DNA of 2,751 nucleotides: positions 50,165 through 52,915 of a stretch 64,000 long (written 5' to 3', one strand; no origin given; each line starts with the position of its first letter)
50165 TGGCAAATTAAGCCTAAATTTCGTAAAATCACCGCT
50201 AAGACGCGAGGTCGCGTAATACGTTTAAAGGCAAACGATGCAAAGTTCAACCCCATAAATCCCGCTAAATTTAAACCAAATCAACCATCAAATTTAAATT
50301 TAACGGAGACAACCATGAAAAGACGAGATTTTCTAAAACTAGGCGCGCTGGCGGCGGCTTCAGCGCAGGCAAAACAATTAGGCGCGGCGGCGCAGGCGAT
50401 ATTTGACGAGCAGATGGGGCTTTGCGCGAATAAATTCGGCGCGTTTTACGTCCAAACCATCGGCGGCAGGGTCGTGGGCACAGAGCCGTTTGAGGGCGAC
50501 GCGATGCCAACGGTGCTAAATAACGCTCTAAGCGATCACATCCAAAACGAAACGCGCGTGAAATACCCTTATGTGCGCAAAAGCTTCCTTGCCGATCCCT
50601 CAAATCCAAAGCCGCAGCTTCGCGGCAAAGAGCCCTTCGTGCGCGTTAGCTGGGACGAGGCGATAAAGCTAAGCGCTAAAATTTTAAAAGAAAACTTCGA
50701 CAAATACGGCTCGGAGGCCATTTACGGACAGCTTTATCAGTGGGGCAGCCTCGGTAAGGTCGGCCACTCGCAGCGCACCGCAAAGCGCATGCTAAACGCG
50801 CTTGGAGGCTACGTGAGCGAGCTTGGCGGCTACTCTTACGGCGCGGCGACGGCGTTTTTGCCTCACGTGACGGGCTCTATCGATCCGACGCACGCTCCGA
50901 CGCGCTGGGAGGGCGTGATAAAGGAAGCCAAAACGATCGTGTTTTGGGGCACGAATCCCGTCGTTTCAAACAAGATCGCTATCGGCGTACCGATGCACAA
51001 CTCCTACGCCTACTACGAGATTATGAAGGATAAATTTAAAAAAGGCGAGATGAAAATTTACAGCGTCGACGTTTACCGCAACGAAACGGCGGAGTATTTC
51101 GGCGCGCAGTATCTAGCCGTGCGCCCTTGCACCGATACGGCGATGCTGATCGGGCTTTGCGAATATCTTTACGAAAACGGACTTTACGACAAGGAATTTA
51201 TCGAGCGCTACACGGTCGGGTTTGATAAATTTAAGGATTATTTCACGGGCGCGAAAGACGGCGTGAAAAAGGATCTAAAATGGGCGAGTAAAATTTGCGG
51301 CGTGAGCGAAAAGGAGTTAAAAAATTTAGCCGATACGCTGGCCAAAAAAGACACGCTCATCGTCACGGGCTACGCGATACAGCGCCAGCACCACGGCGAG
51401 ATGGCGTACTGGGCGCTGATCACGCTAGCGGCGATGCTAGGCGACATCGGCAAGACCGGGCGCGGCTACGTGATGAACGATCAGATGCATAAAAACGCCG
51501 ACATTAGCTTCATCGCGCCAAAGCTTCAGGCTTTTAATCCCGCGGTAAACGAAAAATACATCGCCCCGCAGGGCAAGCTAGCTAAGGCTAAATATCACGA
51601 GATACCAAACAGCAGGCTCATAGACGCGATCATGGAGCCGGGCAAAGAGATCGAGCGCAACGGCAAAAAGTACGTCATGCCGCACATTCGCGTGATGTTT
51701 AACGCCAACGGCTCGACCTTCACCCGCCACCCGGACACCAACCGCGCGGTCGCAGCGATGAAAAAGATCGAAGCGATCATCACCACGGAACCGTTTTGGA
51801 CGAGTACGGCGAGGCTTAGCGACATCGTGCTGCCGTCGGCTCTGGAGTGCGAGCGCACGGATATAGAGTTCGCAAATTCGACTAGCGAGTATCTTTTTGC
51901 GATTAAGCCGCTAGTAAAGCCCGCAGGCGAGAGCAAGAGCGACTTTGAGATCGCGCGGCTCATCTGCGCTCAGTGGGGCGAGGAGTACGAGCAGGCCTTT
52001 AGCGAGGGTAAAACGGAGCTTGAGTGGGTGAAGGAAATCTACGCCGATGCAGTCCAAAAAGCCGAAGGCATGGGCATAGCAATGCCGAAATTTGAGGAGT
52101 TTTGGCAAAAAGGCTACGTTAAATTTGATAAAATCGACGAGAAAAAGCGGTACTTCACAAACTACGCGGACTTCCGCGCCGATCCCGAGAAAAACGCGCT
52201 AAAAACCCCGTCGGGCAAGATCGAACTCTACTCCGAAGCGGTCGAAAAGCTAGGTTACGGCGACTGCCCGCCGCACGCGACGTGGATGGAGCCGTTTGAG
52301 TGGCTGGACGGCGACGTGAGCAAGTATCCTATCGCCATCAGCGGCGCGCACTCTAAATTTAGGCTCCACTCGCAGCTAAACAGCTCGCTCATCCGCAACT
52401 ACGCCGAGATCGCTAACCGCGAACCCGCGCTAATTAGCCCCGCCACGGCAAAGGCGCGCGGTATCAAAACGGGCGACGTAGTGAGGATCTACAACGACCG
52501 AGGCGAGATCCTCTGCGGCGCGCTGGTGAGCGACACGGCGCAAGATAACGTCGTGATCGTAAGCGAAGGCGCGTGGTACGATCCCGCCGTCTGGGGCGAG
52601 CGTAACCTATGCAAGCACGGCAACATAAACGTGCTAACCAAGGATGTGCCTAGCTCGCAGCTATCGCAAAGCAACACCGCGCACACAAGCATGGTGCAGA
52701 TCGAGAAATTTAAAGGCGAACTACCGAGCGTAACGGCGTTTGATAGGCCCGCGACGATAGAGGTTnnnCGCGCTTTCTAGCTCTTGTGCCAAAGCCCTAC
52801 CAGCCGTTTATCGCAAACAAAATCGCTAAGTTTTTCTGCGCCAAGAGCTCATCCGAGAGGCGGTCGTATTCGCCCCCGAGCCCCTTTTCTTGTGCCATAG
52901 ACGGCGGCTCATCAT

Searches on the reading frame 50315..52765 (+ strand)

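Call 42: search_protein_families(library=pfam, proteins=[window:50315-52765:+], max_evalue=0.0001)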
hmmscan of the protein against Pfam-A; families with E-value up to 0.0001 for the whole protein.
window:50315-52765:+ (817 aa): 3 families
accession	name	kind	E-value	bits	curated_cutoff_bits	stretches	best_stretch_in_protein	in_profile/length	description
PF00384.28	Molybdopterin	-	4.6e-48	164.5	24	1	81-551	1-351/353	Molybdopterin oxidoreductase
PF01568.27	Molydop_binding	-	1.3e-21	77.2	26.8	1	677-791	5-108/110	Molydopterin dinucleotide binding domain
PF18364.6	Molybdopterin_N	-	4.3e-07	30.2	26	1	41-74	5-38/41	Molybdopterin oxidoreductase N-terminal domain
